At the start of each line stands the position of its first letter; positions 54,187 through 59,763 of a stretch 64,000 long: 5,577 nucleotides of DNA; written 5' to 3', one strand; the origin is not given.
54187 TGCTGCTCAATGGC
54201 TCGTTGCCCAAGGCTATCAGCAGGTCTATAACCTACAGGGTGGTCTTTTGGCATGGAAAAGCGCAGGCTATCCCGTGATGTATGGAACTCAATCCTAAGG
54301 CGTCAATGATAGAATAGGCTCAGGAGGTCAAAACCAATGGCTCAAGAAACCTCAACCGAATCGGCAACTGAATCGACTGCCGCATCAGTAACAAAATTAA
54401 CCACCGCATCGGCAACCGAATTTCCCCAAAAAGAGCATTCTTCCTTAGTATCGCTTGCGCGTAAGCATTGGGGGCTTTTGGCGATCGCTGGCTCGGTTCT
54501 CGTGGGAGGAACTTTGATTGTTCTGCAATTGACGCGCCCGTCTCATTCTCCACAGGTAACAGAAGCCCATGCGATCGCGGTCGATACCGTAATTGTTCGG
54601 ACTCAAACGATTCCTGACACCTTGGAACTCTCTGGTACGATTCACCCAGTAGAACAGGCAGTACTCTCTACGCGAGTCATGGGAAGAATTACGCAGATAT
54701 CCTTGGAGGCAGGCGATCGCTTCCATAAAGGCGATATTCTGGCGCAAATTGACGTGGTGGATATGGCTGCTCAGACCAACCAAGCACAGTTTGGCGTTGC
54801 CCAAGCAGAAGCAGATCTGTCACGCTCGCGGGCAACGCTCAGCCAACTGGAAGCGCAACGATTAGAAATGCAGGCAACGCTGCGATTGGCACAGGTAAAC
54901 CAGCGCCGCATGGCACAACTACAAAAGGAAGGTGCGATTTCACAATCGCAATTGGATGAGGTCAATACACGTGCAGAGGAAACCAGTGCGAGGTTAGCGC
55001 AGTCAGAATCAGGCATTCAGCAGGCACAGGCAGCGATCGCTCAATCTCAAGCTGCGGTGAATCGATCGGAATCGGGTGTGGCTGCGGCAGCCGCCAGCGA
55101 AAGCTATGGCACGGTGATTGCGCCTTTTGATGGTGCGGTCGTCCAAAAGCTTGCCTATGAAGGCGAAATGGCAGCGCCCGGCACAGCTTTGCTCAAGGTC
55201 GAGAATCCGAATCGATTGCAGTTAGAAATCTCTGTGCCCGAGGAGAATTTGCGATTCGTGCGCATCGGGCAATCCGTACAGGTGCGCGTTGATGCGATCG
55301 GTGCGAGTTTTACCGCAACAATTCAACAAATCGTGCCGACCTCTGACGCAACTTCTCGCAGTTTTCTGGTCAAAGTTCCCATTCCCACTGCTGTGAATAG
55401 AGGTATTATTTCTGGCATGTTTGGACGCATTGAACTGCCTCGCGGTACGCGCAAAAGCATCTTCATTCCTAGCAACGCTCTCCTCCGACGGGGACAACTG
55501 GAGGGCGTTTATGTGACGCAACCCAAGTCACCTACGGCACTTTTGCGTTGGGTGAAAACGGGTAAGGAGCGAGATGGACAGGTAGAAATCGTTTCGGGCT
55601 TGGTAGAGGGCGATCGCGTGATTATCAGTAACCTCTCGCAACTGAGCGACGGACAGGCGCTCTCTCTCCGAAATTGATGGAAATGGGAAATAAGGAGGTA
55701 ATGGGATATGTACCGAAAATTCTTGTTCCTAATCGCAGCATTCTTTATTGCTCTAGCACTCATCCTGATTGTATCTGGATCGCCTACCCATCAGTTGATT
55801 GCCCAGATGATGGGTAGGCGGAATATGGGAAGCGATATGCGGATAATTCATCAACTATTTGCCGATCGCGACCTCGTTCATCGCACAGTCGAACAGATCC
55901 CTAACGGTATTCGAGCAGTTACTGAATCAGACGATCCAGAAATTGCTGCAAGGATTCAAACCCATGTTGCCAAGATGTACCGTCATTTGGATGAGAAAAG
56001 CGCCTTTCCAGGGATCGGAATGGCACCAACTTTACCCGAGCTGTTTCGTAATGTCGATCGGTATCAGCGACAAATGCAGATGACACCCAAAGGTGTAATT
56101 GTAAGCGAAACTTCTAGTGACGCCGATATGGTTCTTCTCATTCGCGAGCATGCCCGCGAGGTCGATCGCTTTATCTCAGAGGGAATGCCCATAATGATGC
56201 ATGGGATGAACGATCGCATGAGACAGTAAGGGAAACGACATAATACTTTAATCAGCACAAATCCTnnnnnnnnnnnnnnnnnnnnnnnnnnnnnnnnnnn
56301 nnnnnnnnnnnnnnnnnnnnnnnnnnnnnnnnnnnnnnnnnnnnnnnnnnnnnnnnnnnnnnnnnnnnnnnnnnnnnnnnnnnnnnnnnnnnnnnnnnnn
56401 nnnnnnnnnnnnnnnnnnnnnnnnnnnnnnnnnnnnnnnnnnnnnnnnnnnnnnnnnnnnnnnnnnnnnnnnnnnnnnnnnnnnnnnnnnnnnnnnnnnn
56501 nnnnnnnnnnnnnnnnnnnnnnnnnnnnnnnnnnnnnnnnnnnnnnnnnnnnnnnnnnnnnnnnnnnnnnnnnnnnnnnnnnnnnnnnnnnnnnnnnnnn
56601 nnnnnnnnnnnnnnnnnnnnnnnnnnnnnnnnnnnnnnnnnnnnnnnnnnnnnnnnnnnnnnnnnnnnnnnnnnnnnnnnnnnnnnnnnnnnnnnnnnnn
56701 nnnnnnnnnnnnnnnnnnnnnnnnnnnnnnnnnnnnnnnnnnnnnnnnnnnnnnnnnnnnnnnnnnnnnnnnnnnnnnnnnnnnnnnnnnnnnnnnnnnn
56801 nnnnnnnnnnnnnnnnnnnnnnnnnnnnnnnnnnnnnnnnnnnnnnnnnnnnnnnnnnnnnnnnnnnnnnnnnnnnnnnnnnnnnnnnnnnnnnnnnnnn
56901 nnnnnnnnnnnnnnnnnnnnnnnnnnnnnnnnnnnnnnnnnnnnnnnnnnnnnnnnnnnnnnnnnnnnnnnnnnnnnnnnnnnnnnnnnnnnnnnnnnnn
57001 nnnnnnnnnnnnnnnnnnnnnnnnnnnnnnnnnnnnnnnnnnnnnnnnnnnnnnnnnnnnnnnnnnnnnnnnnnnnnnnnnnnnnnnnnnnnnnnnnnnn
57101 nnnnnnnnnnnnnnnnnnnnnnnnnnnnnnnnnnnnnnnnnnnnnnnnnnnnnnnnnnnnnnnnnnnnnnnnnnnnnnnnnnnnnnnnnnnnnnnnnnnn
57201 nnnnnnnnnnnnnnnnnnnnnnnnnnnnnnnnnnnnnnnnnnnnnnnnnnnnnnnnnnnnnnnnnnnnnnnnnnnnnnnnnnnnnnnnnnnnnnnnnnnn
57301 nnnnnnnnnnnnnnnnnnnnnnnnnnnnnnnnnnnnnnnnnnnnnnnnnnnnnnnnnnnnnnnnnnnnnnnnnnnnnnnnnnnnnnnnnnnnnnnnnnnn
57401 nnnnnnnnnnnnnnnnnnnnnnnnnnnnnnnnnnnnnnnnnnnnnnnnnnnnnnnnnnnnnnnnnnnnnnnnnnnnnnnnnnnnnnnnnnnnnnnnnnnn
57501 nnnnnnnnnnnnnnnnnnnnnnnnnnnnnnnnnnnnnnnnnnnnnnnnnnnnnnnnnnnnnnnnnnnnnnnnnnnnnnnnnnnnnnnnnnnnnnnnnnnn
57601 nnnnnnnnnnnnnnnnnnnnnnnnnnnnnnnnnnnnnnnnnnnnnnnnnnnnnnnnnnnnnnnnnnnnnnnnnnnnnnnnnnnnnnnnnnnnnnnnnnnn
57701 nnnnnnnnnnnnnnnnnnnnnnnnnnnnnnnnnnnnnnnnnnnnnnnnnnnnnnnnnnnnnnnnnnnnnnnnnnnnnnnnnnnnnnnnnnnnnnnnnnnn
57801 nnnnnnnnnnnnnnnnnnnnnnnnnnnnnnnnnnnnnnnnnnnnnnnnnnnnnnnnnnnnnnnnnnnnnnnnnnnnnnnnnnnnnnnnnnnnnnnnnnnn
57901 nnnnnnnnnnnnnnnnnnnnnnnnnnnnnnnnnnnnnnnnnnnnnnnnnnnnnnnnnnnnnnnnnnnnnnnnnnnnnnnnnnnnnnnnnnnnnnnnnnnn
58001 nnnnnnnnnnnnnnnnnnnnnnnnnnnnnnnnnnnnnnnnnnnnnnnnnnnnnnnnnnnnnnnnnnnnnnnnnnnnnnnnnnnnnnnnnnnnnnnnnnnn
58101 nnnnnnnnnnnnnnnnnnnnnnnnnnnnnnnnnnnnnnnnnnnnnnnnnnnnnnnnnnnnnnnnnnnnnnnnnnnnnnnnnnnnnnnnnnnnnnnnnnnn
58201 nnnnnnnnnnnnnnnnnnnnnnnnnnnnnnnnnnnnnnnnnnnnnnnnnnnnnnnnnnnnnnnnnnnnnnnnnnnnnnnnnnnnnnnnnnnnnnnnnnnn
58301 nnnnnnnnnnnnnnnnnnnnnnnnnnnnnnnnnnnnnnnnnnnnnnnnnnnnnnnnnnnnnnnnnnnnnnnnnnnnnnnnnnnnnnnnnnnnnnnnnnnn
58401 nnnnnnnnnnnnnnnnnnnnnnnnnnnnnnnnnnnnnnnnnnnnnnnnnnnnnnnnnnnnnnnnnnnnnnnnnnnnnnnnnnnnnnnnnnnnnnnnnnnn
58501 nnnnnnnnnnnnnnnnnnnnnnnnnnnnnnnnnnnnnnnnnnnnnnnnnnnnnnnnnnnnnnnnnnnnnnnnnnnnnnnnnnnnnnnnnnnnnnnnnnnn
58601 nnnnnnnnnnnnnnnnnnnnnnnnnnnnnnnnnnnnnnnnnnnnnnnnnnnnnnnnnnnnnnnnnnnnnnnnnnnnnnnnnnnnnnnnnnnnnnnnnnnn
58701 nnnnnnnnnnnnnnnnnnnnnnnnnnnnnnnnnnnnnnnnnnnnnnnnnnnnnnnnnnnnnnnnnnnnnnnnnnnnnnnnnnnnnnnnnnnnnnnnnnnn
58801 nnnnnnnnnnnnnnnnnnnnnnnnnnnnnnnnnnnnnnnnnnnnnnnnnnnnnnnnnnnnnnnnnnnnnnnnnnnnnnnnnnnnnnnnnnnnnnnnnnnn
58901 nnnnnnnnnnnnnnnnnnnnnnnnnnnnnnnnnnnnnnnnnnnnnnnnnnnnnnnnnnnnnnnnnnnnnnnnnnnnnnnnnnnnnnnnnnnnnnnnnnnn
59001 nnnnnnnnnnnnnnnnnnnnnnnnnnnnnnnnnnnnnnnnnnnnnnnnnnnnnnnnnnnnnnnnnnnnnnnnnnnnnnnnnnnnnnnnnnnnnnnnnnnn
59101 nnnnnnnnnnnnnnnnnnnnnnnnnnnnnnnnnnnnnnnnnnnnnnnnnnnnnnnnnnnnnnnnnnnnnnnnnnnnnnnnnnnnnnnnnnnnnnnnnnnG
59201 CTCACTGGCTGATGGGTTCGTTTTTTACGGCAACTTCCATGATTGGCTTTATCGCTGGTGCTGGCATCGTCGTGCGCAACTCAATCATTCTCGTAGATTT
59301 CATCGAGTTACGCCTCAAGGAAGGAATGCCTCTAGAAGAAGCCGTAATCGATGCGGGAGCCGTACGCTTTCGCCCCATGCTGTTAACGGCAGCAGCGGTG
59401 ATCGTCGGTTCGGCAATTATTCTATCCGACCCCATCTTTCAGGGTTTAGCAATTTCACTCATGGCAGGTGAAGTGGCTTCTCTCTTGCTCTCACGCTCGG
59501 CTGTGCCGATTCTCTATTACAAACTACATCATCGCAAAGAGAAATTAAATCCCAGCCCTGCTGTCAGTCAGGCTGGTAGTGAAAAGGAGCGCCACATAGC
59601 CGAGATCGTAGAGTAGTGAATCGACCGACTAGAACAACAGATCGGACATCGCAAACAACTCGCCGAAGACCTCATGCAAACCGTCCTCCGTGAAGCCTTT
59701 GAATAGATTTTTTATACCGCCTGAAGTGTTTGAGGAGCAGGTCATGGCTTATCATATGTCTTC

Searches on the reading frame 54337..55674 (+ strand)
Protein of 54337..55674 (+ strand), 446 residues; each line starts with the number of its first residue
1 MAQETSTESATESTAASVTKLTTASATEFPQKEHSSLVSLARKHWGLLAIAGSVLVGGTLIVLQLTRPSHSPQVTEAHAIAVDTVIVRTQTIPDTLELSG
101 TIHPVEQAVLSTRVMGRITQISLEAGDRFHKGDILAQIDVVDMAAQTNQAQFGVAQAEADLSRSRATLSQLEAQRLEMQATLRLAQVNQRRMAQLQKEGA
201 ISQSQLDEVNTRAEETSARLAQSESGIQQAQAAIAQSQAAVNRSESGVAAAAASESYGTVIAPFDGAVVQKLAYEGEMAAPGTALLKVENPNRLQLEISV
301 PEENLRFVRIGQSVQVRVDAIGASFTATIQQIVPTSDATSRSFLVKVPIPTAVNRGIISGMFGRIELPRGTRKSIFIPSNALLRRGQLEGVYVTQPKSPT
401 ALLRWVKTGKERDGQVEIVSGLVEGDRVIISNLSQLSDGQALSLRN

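Call 67: search_protein_families(library=pfam, proteins=[window:54337-55674:+], max_evalue=0.001)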
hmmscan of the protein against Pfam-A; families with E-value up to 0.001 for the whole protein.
window:54337-55674:+ (446 aa): 4 families
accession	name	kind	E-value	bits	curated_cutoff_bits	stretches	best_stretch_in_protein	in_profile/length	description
PF16576.10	HlyD_D23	-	3.1e-22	79.3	30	2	248-350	99-202/214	Barrel-sandwich domain of CusB or HlyD membrane-fusion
PF13437.12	HlyD_3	-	4.7e-17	63.1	22.2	1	259-351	1-95/106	HlyD family secretion protein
PF12700.13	HlyD_2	-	0.0002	20.7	25.1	0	80-395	38-361/416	HlyD family secretion protein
PF13533.13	Biotin_lipoyl_2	-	0.00052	20.2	29.8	0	110-139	3-32/32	Biotin-lipoyl like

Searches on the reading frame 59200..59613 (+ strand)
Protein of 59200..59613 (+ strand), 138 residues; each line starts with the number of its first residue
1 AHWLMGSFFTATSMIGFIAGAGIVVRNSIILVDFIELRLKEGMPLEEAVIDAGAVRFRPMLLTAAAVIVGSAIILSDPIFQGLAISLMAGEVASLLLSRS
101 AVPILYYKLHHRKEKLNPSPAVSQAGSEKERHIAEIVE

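Call 19: search_protein_families(library=pfam, proteins=[window:59200-59613:+], max_evalue=10)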
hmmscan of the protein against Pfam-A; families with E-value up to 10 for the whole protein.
window:59200-59613:+ (138 aa): 1 family
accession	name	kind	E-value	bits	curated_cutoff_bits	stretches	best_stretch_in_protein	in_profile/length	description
PF00873.25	ACR_tran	-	4.5e-17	61.5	28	1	1-110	906-1021/1021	AcrB/AcrD/AcrF family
